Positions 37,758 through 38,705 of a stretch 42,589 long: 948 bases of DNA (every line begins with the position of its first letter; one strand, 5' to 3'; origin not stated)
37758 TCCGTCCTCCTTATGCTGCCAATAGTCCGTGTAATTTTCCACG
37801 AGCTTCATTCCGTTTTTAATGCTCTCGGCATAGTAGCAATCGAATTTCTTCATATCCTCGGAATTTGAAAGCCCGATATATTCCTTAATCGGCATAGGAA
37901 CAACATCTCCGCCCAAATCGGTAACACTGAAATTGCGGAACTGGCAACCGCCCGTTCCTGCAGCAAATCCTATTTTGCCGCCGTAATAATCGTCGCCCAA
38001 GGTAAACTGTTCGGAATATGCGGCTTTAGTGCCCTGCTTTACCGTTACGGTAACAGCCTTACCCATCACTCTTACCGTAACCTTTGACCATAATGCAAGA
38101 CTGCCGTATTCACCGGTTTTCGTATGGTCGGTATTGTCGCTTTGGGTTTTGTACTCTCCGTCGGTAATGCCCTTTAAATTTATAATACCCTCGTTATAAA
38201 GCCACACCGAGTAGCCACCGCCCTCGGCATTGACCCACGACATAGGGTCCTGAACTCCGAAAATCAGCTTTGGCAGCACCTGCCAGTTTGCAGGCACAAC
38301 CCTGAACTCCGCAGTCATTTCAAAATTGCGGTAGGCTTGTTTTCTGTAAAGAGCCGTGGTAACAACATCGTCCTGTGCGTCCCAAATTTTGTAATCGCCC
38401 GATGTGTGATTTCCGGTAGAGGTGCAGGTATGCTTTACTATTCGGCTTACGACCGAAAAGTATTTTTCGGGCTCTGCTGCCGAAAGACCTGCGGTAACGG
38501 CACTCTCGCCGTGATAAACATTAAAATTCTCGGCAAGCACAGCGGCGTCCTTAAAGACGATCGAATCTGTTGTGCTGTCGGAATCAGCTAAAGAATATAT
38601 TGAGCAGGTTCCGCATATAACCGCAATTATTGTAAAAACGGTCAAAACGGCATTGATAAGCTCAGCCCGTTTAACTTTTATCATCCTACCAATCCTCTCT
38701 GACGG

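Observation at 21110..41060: Unassigned ~200-aa ConA-like beta-sandwich module present in nine copies on three surface proteins (candidate new carbohydrate-binding family)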

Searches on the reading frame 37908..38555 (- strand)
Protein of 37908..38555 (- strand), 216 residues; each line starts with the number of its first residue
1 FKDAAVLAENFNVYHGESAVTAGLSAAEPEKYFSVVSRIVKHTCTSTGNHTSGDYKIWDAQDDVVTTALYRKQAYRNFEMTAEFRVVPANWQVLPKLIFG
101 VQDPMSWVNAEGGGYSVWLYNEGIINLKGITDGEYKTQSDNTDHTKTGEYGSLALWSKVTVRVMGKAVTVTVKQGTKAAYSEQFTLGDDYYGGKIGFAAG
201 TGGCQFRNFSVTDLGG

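Call 9: search_protein_families(library=pfam, max_evalue=10, proteins=[window:37908-38555:-])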
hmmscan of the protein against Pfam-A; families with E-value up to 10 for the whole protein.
seq(216 aa): 1 family
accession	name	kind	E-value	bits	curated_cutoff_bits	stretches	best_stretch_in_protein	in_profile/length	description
PF06439.18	3keto-disac_hyd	-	0.0015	19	26.8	1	62-211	38-186/187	3-keto-disaccharide hydrolase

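Call 39: predict_structure(alignment_id=A3)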
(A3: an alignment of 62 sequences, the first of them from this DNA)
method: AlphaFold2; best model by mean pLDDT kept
length: 216 residues; sequences in the alignment: 62
mean_pLDDT: 94.5   pTM: 0.91
mean pLDDT of the five models: 94.5, 94.1, 93.2, 93.2, 91.8
residues with pLDDT >= 90: 185; 70-90: 27; 50-70: 4; < 50: 0
segments of 3 or more residues with pLDDT < 50: none
pLDDT, mean of each block of 10 residues (from residue 1): 94 97 97 97 85 73 95 97 90 90 98 98 97 97 97 97 98 98 97 97 94 94
secondary structure, 60 per line:
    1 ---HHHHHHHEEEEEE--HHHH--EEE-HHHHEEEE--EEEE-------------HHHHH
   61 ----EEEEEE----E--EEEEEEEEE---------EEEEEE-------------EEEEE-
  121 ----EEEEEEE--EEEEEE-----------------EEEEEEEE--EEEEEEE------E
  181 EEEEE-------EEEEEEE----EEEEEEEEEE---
elements in order: H4-10 E11-16 H19-22 E25-27 H29-32 E33-36 E39-42 H56-60 E65-70 E78-86 E96-101 E115-119 E125-131 E134-139 E157-164 E167-173 E180-185 E193-199 E204-213

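Call 41: fold_search(model_id=the predicted structure, library=pdb)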
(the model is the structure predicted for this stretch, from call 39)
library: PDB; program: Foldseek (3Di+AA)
matches with E <= 10: 1601; with E <= 0.001: 275
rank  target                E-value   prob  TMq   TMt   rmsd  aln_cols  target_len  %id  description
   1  4ozx                  1.2e-08  1.00  0.54  0.43   7.8       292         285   10  Crystal Structure of the alginate lyase from Klebsiella pneumoniae (released 2015-03-04)
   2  8wok_B                3.1e-07  1.00  0.53  0.43   7.1       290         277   10  Crystal structure of PL7 family alginate lyase AlyMc (released 2024-10-16)
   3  8wok_A                8.6e-07  1.00  0.52  0.43   7.3       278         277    9  Crystal structure of PL7 family alginate lyase AlyMc (released 2024-10-16)
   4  2e6v_D                1.6e-06  1.00  0.52  0.48   7.3       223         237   15  Crystal structure of VIP36 exoplasmic/lumenal domain, Ca2+/Man3GlcNAc-bound form (released 2007-07-24)
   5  3mep_A                1.8e-06  1.00  0.54  0.63   5.7       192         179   10  Crystal Structure of ECA2234 protein from Erwinia carotovora, Northeast Structural Genomics Consortium Target EwR44 (released 2010-04-14)
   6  7w12_A                1.8e-06  1.00  0.54  0.28   6.8       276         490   11  Complex structure of alginate lyase AlyB-OU02 with G9 (released 2022-11-16)
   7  3mep_B                2.0e-06  1.00  0.53  0.62   6.2       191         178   11  Crystal Structure of ECA2234 protein from Erwinia carotovora, Northeast Structural Genomics Consortium Target EwR44 (released 2010-04-14)
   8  2duo_B                2.3e-06  1.00  0.48  0.43   7.7       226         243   14  Crystal structure of VIP36 exoplasmic/lumenal domain, Ca2+-bound form (released 2007-07-24)
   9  2e6v_C                2.8e-06  1.00  0.51  0.48   7.3       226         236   14  Crystal structure of VIP36 exoplasmic/lumenal domain, Ca2+/Man3GlcNAc-bound form (released 2007-07-24)
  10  2e6v_B                3.5e-06  1.00  0.54  0.50   6.9       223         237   15  Crystal structure of VIP36 exoplasmic/lumenal domain, Ca2+/Man3GlcNAc-bound form (released 2007-07-24)
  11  2dur_A                3.9e-06  1.00  0.50  0.44   9.3       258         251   14  Crystal structure of VIP36 exoplasmic/lumenal domain, Ca2+/Man2-bound form (released 2007-07-24)
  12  2e6v_A                4.1e-06  1.00  0.47  0.43   6.6       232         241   12  Crystal structure of VIP36 exoplasmic/lumenal domain, Ca2+/Man3GlcNAc-bound form (released 2007-07-24)
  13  4azz_A                4.5e-06  1.00  0.57  0.73   3.5       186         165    9  Carbohydrate binding module CBM66 from Bacillus subtilis (released 2012-07-25)
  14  5zu5                  4.8e-06  1.00  0.54  0.27   6.9       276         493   13  Crystal structure of a full length alginate lyase with CBM domain (released 2018-06-27)
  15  3fby_A                5.1e-06  1.00  0.60  0.27   4.8       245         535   12  The crystal structure of the signature domain of cartilage oligomeric matrix protein. (released 2009-06-23)
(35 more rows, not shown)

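Call 43: search_solved_structures(query=A3, max_evalue=10, show_alignments=5)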
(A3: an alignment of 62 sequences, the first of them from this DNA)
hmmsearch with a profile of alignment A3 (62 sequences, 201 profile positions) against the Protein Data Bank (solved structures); distinct sequences matched with E-value up to 10: 23.
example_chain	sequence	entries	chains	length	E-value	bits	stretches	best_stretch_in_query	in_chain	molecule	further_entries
4jqt_A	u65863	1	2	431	1.3e-06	31.6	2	27-80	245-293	putative glycosyl hydrolase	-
8v31_A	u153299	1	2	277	3.5e-05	26.9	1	24-200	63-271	Glycosyl hydrolase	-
3imm_A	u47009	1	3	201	0.0001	25.4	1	56-175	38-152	Putative secreted glycosylhydrolase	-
9h8i_A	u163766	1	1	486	0.00049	23.2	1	119-200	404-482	Endolevansase LevB1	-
9fbe_B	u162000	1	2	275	0.0036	20.4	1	26-200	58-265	Probable secreted glycosyl hydrolase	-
3s5q_A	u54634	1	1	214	0.0039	20.3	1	32-198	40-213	Putative glycosylhydrolase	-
3nmb_A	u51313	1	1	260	0.0057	19.7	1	25-200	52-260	putative sugar hydrolase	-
3u1x_A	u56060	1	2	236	0.013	18.5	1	28-80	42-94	putative glycosyl hydrolase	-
2cws_A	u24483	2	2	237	0.017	18.2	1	118-168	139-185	alginate lyase A1-II' | Alginate lyase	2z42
8rr2_A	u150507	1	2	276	0.019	18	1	26-200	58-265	3-keto-disaccharide hydrolase domain-containing protein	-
2za9_A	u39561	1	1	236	0.02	18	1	118-168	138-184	Alginate lyase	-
2zaa_A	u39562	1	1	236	0.021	17.9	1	118-168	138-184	Alginate lyase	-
2zab_A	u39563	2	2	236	0.021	17.9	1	118-168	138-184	Alginate lyase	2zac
3osd_A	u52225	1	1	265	0.024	17.7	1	27-199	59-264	putative glycosyl hydrolase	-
8tda_A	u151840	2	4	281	0.03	17.4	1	26-199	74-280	Probable secreted glycosyl hydrolase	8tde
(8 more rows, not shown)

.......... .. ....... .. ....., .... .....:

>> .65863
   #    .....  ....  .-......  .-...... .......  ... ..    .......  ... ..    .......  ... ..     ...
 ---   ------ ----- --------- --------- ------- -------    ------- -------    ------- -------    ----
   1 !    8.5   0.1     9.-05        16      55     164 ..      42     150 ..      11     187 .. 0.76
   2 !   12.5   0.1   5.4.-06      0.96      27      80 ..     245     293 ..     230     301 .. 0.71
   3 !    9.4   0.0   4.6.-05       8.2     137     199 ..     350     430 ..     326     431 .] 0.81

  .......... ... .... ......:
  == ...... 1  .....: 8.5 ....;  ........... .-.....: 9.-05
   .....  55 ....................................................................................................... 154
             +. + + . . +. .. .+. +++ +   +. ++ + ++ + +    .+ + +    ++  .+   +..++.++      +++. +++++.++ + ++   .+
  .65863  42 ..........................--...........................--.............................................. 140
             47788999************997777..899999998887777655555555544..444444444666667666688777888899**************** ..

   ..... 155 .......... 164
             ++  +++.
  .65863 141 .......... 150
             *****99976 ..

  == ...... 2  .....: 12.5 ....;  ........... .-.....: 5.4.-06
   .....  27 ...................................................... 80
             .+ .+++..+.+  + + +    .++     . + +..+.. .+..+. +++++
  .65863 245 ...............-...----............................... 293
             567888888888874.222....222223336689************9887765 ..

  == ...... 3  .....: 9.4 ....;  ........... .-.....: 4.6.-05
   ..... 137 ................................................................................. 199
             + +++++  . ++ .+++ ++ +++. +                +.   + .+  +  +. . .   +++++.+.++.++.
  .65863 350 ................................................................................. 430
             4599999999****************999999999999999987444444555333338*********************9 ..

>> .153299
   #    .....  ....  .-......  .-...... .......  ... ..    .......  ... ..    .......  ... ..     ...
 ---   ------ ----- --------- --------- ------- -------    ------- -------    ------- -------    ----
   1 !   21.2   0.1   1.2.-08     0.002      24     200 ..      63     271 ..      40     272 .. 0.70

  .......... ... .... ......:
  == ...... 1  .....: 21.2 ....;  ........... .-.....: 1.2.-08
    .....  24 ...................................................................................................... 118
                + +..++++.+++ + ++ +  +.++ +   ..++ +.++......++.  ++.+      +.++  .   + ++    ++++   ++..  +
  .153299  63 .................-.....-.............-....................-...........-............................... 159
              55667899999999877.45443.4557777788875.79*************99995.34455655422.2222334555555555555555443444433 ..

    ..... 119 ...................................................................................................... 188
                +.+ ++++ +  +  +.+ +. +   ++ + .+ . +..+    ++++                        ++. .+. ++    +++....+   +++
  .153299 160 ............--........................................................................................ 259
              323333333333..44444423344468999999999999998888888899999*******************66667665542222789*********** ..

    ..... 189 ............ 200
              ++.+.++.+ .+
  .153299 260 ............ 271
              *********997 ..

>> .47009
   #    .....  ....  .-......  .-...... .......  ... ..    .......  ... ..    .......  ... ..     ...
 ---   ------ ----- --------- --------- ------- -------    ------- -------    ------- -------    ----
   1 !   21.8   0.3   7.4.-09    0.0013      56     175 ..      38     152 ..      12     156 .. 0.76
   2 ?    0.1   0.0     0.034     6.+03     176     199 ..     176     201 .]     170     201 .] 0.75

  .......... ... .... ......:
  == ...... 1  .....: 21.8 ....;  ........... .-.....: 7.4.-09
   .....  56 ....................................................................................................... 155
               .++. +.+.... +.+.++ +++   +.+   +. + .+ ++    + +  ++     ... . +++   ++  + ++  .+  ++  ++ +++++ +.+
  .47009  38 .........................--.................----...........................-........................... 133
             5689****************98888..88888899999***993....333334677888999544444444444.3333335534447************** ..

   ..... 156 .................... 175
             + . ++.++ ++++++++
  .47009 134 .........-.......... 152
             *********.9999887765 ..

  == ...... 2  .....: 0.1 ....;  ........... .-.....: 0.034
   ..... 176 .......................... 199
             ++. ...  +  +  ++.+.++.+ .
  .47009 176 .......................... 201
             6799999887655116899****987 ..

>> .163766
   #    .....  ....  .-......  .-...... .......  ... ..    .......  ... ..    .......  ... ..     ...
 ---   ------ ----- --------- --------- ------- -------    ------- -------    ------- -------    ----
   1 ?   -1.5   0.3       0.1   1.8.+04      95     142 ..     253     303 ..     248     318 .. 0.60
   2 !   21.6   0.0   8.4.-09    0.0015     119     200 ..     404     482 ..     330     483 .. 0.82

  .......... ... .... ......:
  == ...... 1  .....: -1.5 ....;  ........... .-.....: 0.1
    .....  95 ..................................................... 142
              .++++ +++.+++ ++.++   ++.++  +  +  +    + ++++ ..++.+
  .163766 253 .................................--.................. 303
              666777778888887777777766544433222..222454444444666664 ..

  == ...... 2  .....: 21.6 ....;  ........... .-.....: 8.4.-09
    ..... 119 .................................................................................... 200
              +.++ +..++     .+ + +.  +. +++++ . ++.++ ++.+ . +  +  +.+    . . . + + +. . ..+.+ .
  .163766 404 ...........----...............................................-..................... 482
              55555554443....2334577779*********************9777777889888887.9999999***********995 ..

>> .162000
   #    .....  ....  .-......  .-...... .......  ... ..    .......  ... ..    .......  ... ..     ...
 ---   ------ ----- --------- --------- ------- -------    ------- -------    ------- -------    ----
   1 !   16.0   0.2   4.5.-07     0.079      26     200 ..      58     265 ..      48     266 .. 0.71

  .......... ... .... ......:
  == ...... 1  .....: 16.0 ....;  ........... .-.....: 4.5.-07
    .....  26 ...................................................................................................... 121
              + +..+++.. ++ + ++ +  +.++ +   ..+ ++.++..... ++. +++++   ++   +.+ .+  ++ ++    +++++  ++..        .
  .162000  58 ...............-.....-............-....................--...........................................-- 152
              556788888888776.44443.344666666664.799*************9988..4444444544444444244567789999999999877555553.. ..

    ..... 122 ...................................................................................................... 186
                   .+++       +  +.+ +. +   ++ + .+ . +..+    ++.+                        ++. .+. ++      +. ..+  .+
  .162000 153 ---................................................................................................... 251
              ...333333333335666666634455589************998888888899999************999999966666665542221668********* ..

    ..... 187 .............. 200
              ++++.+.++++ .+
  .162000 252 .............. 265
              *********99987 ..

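Call 47: find_homologous_proteins(query=A3, max_evalue=0.00001)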
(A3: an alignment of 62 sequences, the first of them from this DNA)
Query A3 (62 sequences) (216 aa, profile of the alignment): 3 proteins with E <= 0.00001 among 2143 candidates.
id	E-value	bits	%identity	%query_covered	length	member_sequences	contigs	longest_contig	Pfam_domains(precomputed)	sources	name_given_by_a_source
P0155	2.8e-38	150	23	100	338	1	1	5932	PF06439.19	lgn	-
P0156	1.9e-28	118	100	63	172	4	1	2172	-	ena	-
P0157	7.5e-19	86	99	55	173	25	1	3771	-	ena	-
